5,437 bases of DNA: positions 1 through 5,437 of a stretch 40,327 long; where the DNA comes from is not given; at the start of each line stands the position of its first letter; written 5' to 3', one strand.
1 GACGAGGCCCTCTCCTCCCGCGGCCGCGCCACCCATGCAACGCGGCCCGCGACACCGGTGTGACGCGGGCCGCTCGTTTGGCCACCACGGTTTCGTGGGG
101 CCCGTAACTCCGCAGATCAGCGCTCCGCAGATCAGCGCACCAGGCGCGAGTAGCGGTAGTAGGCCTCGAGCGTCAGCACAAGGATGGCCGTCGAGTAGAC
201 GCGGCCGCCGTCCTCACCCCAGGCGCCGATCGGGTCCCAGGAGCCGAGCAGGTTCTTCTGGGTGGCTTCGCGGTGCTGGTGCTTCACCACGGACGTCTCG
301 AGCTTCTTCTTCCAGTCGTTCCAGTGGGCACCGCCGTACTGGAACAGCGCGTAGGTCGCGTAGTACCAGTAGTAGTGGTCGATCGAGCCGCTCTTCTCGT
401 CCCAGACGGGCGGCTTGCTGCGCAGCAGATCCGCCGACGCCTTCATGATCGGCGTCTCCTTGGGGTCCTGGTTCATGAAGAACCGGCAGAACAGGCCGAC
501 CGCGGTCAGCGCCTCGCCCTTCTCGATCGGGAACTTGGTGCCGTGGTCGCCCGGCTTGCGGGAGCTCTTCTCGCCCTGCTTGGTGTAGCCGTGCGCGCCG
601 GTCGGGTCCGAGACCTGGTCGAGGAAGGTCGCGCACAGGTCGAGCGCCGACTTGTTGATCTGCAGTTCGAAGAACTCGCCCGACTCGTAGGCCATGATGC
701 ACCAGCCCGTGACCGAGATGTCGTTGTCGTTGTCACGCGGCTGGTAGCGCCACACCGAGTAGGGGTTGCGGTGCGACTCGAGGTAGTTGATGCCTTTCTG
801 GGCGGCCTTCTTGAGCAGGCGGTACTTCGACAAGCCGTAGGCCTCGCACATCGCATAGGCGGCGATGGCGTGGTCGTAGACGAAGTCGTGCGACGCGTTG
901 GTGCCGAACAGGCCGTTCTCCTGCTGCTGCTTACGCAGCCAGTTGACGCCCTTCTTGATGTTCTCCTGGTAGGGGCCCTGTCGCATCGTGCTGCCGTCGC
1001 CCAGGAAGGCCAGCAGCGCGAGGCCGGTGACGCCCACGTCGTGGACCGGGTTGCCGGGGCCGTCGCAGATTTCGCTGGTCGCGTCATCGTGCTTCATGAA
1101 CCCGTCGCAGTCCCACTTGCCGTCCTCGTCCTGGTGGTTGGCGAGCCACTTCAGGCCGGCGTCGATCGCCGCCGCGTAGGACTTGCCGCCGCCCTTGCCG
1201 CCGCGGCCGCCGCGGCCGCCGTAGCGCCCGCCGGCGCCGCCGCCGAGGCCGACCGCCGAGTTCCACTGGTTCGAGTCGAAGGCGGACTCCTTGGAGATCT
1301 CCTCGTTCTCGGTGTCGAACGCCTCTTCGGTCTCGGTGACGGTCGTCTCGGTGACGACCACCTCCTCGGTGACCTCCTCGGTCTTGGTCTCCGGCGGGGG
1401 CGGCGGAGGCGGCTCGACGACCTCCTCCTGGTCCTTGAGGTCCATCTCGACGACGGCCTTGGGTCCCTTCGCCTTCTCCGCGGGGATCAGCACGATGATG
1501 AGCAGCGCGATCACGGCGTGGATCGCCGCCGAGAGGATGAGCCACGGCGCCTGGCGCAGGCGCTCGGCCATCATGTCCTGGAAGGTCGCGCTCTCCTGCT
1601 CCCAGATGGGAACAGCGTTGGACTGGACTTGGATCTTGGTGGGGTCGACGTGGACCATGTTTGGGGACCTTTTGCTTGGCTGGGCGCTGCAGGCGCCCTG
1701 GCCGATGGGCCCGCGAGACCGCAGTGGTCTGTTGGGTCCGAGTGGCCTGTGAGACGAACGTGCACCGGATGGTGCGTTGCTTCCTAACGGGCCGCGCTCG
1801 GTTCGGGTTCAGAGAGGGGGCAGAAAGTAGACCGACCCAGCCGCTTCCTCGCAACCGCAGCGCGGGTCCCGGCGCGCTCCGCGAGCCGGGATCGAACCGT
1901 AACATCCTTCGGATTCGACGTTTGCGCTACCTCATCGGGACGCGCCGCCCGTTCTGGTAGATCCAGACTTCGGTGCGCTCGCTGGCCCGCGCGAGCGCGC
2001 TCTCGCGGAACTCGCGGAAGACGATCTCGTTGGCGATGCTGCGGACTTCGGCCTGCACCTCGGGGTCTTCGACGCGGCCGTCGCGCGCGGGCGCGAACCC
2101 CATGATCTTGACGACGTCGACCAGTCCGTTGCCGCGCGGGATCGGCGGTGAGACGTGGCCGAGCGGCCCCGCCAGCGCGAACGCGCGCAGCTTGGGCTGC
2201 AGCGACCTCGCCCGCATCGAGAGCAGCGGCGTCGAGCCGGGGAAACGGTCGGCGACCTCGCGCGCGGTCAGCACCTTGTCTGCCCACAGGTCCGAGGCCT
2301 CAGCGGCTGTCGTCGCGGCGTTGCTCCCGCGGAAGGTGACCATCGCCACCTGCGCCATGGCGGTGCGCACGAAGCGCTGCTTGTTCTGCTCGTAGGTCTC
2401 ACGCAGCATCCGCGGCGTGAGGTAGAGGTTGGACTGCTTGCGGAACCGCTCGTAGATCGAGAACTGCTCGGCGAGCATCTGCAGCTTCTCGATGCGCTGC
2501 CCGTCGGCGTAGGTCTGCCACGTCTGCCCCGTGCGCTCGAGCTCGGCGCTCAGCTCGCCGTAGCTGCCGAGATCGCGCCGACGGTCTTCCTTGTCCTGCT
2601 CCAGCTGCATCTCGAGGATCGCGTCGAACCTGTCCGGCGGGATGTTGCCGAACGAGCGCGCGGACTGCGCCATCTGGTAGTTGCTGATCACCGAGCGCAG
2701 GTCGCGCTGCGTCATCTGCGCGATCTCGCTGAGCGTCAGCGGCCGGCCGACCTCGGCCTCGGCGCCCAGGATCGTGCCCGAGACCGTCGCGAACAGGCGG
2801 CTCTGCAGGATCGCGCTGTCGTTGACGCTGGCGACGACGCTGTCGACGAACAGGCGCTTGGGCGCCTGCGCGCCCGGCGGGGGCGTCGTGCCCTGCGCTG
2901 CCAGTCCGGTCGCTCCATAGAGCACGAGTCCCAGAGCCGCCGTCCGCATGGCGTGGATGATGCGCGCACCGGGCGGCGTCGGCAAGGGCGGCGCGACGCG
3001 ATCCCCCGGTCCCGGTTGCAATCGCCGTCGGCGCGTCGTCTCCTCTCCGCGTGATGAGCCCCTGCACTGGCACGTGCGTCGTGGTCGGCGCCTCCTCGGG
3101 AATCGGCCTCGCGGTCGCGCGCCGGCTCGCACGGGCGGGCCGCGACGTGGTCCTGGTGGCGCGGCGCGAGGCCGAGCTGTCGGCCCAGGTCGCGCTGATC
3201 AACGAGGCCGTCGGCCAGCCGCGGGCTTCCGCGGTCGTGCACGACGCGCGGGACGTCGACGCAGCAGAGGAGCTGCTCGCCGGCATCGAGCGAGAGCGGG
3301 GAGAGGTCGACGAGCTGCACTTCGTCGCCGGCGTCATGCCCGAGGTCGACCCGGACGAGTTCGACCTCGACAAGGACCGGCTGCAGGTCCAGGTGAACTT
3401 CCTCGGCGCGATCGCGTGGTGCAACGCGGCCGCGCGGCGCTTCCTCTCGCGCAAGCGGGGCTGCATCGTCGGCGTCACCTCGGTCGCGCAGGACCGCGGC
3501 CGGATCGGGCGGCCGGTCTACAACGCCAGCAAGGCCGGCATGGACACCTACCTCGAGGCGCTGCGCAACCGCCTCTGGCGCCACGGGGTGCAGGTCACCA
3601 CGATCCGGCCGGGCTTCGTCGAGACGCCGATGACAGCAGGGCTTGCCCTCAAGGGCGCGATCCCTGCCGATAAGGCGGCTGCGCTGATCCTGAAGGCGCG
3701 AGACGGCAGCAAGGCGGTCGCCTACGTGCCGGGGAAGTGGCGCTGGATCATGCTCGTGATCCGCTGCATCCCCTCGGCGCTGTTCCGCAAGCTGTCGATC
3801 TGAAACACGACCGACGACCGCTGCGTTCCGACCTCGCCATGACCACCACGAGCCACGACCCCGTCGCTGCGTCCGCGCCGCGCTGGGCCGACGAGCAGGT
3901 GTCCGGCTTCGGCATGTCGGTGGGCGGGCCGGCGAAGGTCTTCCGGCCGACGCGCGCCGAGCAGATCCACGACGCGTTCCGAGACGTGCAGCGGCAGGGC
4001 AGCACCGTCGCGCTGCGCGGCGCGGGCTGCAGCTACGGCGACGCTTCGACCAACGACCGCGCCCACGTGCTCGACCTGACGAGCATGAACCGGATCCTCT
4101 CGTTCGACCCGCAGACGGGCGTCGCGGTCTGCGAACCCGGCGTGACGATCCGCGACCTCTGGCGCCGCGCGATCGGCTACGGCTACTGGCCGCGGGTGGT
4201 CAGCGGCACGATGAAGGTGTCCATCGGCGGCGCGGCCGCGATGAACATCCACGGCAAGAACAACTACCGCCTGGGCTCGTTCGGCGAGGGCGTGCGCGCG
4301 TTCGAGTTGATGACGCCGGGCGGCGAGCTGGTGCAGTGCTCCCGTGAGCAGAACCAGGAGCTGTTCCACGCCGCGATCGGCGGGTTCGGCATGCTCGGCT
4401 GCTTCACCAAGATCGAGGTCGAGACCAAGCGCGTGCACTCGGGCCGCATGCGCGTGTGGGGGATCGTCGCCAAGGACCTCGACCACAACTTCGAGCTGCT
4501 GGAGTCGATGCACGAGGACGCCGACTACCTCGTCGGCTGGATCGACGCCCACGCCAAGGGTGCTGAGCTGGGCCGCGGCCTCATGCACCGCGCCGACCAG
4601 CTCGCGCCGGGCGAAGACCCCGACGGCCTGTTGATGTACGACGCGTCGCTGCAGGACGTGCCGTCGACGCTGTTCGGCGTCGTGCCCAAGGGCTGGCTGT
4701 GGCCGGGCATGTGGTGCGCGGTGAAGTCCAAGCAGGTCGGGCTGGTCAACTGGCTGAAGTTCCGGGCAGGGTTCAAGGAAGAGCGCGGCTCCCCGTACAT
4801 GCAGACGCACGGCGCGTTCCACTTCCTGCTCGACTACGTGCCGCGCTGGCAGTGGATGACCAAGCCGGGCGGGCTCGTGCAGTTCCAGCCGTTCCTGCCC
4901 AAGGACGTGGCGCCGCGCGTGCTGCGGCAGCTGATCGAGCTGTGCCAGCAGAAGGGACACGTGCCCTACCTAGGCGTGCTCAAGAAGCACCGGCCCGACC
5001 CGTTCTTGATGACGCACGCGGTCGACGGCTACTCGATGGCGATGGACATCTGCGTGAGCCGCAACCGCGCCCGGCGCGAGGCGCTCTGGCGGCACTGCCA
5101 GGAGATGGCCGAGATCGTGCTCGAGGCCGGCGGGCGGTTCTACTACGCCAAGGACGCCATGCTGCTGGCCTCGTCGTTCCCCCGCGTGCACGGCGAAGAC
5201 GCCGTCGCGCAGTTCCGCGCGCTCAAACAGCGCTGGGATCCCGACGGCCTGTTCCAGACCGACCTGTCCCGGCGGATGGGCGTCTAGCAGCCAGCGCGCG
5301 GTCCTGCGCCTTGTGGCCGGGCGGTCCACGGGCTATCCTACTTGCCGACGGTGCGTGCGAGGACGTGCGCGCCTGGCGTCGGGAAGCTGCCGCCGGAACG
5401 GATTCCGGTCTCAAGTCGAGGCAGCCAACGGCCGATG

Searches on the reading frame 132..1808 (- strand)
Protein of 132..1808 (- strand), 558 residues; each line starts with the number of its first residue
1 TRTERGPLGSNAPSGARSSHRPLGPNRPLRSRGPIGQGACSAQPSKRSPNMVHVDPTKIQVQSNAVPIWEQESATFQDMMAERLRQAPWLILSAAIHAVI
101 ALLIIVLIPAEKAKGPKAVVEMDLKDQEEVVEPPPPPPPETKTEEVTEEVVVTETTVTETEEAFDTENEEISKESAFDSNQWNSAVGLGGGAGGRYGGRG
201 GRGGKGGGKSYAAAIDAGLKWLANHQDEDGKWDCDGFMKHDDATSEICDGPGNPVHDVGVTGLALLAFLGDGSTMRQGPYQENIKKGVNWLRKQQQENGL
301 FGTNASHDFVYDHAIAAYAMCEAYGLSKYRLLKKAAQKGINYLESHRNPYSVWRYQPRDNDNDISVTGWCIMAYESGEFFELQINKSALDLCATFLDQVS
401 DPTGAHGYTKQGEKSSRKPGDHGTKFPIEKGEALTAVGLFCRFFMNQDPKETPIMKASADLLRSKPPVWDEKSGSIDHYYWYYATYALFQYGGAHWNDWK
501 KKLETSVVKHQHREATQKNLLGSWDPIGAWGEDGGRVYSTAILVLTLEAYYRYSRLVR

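Call 33: search_protein_families(library=pfam, proteins=[window:132-1808:-], max_evalue=0.0001)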
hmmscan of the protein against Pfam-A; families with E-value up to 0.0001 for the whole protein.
window:132-1808:- (558 aa): 1 family
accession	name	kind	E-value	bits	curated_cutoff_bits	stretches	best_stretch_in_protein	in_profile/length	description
PF13243.12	SQHop_cyclase_C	-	5.4e-06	26.1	26.1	0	212-302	206-285/319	Squalene-hopene cyclase C-terminal domain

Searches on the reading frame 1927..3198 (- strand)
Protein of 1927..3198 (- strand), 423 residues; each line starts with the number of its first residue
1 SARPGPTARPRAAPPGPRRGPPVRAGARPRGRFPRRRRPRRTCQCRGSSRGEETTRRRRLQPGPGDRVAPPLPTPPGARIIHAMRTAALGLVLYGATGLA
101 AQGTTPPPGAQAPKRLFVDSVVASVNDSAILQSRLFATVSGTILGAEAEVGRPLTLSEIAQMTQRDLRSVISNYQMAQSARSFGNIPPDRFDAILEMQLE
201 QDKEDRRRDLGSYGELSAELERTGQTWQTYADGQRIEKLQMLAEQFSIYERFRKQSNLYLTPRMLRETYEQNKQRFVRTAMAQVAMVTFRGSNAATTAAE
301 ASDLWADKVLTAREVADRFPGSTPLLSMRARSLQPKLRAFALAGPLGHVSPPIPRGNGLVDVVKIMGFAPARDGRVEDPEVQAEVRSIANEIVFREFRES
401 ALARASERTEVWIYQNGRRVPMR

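Call 33: search_protein_families(library=pfam, proteins=[window:1927-3198:-], max_evalue=0.0001)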
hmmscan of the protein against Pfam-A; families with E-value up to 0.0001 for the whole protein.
window:1927-3198:- (423 aa): 1 family
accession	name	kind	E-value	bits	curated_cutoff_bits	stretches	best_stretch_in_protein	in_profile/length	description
PF13145.12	Rotamase_2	-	3.7e-07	31.4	27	1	261-372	2-112/121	PPIC-type PPIASE domain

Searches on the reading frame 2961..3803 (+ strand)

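Call 33: search_protein_families(library=pfam, proteins=[window:2961-3803:+], max_evalue=0.0001)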
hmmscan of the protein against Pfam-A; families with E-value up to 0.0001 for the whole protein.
window:2961-3803:+ (280 aa): 3 families
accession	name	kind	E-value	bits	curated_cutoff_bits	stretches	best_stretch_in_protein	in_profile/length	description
PF00106.31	adh_short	-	2.7e-40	138.4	26.6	1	39-227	3-189/195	short chain dehydrogenase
PF13561.12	adh_short_C2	-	1.6e-28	100.3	27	1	43-241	1-197/236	Enoyl-(Acyl carrier protein) reductase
PF08659.16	KR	-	8.3e-09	36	22.6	1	37-218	1-176/180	KR domain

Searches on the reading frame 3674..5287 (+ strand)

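Call 33: search_protein_families(library=pfam, proteins=[window:3674-5287:+], max_evalue=0.0001)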
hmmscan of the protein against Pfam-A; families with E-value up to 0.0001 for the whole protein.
window:3674-5287:+ (537 aa): 1 family
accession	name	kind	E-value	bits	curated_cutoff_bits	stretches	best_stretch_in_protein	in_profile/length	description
PF01565.28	FAD_binding_4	-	4.5e-28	98.1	26.4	1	86-223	1-139/139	FAD binding domain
